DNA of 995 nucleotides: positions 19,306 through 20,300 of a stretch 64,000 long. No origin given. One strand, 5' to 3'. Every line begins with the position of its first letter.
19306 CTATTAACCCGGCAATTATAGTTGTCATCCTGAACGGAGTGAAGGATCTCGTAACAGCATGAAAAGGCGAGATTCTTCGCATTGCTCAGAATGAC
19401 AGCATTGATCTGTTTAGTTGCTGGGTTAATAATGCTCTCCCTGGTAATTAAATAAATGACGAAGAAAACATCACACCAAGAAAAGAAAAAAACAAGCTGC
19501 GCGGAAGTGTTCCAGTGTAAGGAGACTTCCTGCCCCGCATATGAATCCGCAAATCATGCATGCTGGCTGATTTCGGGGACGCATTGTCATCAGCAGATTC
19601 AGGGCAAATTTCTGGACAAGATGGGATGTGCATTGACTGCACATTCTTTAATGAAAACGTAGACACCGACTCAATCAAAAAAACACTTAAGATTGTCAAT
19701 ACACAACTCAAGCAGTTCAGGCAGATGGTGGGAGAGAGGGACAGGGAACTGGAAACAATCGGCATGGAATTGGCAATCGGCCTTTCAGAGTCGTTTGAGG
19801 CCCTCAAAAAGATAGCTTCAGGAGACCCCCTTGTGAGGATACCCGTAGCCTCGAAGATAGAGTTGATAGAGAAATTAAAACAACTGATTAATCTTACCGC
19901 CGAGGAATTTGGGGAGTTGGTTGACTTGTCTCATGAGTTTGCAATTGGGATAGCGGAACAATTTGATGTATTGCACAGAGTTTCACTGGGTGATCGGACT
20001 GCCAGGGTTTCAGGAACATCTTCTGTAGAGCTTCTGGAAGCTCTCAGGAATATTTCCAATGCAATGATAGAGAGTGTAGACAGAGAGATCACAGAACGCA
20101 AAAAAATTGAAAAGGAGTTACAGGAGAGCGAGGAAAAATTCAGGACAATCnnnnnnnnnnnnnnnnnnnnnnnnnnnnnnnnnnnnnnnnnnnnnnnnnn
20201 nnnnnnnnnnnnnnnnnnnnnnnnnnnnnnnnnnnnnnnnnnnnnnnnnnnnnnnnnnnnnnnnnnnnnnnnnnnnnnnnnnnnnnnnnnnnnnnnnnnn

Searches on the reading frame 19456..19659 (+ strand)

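Call 7: search_protein_families(library=ncbifam, proteins=[window:19456-19659:+], max_evalue=0.1)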
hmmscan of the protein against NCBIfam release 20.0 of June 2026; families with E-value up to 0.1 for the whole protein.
window:19456-19659:+ (68 aa): 1 family
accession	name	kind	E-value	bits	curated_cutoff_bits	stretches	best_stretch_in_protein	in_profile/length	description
NF045718.1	two_CW_domain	domain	0.00017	21.9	35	1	13-57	22-66/80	two-CW domain-containing protein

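Call 8: search_protein_families(library=pfam, proteins=[window:19456-19659:+], max_evalue=0.1)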
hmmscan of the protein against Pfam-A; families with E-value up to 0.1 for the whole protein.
window:19456-19659:+ (68 aa): 0 families

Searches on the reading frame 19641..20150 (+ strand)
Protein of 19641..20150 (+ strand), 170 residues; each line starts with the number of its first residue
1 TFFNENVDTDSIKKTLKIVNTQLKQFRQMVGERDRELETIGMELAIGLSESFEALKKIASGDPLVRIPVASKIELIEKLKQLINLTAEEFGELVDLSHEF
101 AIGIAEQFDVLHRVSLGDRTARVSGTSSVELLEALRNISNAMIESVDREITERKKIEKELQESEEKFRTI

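Call 75: search_protein_families(library=pfam, proteins=[window:19641-20150:+], max_evalue=10)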
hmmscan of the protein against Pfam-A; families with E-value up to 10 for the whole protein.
window:19641-20150:+ (170 aa): 2 families
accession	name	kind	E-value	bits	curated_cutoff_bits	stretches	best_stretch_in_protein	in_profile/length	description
PF00435.27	Spectrin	-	0.023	15.6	29.9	1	5-38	71-104/105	Spectrin repeat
PF14327.11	CSTF2_hinge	-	0.13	13.1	27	1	64-105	22-63/81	Hinge domain of cleavage stimulation factor subunit 2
